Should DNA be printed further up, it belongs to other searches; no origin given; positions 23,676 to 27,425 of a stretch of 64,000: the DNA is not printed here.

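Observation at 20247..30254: Self-contained operon of ECF sigma, anti-sigma-vWA fusion and a 2,342-aa polytopic giant of unknown function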

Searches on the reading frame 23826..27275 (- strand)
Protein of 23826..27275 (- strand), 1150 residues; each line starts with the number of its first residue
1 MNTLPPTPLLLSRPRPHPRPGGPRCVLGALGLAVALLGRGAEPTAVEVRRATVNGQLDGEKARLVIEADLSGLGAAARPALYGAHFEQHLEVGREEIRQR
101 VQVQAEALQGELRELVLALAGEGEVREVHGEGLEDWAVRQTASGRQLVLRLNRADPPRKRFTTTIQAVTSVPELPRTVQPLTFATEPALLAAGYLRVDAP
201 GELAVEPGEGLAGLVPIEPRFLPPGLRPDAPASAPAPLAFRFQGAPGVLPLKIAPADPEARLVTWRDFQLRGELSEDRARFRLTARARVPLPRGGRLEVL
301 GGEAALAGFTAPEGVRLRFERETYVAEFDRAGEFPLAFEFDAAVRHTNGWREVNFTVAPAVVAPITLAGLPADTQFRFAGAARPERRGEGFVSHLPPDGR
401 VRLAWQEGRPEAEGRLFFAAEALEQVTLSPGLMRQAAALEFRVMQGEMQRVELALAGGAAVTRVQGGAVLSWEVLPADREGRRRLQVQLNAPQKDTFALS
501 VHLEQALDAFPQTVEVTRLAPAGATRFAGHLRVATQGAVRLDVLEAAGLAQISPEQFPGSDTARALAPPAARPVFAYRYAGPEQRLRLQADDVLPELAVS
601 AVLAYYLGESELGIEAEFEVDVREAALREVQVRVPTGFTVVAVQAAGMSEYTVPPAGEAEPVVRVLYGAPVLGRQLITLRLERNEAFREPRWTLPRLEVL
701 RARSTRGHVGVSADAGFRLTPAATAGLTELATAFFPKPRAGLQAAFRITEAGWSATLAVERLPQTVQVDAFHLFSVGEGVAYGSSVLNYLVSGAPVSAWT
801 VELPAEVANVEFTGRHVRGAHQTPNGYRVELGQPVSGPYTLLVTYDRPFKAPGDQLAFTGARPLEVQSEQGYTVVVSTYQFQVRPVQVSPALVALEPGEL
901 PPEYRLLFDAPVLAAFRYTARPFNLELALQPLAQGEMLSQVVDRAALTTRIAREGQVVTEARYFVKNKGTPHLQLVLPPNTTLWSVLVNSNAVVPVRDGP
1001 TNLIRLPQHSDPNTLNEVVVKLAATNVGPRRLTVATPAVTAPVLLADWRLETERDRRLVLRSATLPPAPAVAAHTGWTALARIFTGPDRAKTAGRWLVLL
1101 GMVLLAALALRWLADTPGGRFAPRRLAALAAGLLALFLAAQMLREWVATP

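Call 64: predict_structure(alignment_id=A2)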
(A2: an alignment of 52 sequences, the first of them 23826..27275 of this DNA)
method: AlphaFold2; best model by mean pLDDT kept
length: 1150 residues; sequences in the alignment: 52
mean_pLDDT: 81.0   pTM: 0.38
mean pLDDT of the five models: 81.0, 79.3, 78.5, 75.1, 73.9
residues with pLDDT >= 90: 434; 70-90: 500; 50-70: 129; < 50: 87
segments of 3 or more residues with pLDDT < 50: 1-22, 36-58, 60-77, 409-415, 934-938, 1069-1076, 1148-1150
pLDDT, mean of each block of 10 residues (from residue 1): 35 35 52 48 35 46 35 45 92 94 90 89 93 91 89 83 96 90 82 92 86 88 86 76 82 80 84 92 91 85 90 88 91 92 91 88 84 88 86 88 77 59 90 91 88 91 92 86 90 91 87 88 91 84 92 84 65 87 90 81 91 94 86 92 93 80 90 93 87 94 92 88 94 87 94 93 84 83 91 85 89 91 92 85 88 78 87 78 79 79 70 81 80 50 73 79 77 82 87 84 82 80 76 71 66 66 54 47 62 78 83 72 79 86 64
secondary structure, 60 per line:
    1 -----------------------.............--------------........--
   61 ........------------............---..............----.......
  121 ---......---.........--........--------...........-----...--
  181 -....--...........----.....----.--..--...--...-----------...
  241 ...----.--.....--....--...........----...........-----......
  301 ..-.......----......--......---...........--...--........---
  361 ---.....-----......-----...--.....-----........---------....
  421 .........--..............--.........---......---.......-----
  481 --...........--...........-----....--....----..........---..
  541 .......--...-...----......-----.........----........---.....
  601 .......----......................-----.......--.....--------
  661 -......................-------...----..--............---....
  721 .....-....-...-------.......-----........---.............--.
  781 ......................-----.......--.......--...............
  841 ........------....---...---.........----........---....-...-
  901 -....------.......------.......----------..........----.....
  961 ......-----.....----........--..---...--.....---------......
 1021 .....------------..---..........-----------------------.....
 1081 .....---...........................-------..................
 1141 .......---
elements in order (helices of 4 or more, strands of 3 or more residues): H24-36 E51-58 E61-68 E81-92 E96-109 E114-120 E124-129 E133-141 E144-151 E160-170 E176-178 E182-185 E191-198 E203-207 E238-243 E251-255 H258-261 E264-274 E279-289 E295-302 E304-310 E315-320 E323-328 E332-342 E345-347 E350-357 E364-368 E374-379 E385-387 E390-394 E400-407 E417-429 E432-445 E448-456 E460-465 E469-475 E483-493 E496-506 E512-515 E518-521 E526-535 E539-547 E550-552 H561-566 E572-580 E585-592 E596-607 E612-633 E639-645 E648-652 E662-683 E691-693 E702-713 E717-725 E727-730 E742-748 E754-761 E765-777 E780-802 E808-814 E817-823 E826-848 E855-858 E862-864 E868-876 E881-888 E892-895 H902-905 E912-918 E925-931 E942-951 E956-966 E972-976 E981-988 E996-998 E1001-1005 E1015-1025 E1043-1052 H1076-1085 H1089-1115 H1123-1147

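Call 67: fold_search(model_id=the predicted structure, library=pdb)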
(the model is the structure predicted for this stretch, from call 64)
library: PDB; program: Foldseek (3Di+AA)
matches with E <= 10: 785; with E <= 0.001: 79
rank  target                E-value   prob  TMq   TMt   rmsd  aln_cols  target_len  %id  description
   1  6s7t_E                8.3e-09  1.00  0.13  0.32  19.8       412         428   10  Cryo-EM structure of human oligosaccharyltransferase complex OST-B (released 2019-12-18)
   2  6s7o_E                1.2e-08  1.00  0.13  0.25  19.8       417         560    9  Cryo-EM structure of human oligosaccharyltransferase complex OST-A (released 2019-12-18)
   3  9ijj_O                2.0e-08  0.99  0.10  0.09  99.6      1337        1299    7  In situ structure of the central apparatus in mouse sperm axoneme. (released 2025-06-04)
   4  8t2v_A                2.2e-08  1.00  0.12  0.14  23.5       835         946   10  Cryo-EM Structures of Full-length Integrin alphaIIbbeta3 in Native Lipids (released 2023-07-26)
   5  3fcs_A                2.8e-08  1.00  0.12  0.14  21.0       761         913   11  Structure of complete ectodomain of integrin aIIBb3 (released 2009-01-20)
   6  8b6l_O                4.1e-08  1.00  0.13  0.24  19.6       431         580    9  Subtomogram average of the human Sec61-TRAP-OSTA-translocon (released 2022-12-07)
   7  4mmx_A                6.2e-08  1.00  0.12  0.15  27.6       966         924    8  Integrin AlphaVBeta3 ectodomain bound to the tenth domain of Fibronectin (released 2014-03-26)
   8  8pn9_E                1.0e-07  1.00  0.12  0.24  19.9       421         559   10  Structure of human oligosaccharyltransferase OST-A complex bound to NGI-1 (released 2024-05-08)
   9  4g1m_A                1.1e-07  0.99  0.10  0.12  28.5      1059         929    7  Re-refinement of alpha V beta 3 structure (released 2012-12-12)
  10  6ezn_A                1.4e-07  1.00  0.12  0.28  22.0       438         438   10  Cryo-EM structure of the yeast oligosaccharyltransferase (OST) complex (released 2018-01-17)
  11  8xen_A                1.6e-07  1.00  0.16  0.18  47.0      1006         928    9  Cryo-EM structure of integrin ITGAV/ITGB3 complex, conformation 4 (released 2024-12-18)
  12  4g1e_A                2.5e-07  1.00  0.12  0.14  26.8       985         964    8  Crystal structure of integrin alpha V beta 3 with coil-coiled tag. (released 2012-12-12)
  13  9e8a_A                3.8e-07  1.00  0.14  0.17  27.4      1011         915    8  Integrin aIIbb3 bent conformation from human platelet membrane crude preparation (released 2025-10-15)
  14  4mmz_A                4.2e-07  1.00  0.12  0.15  27.6       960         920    8  Integrin AlphaVBeta3 ectodomain bound to an antagonistic tenth domain of Fibronectin (released 2014-03-26)
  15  4nen_A                6.1e-07  0.99  0.10  0.10  26.9       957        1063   10  An internal ligand-bound, metastable state of a leukocyte integrin, aXb2 (released 2014-01-15)
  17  3prx_B                1.0e-06  0.69  0.08  0.07  39.0      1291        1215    9  Structure of Complement C5 in Complex with CVF and SSL7 (released 2011-01-19)
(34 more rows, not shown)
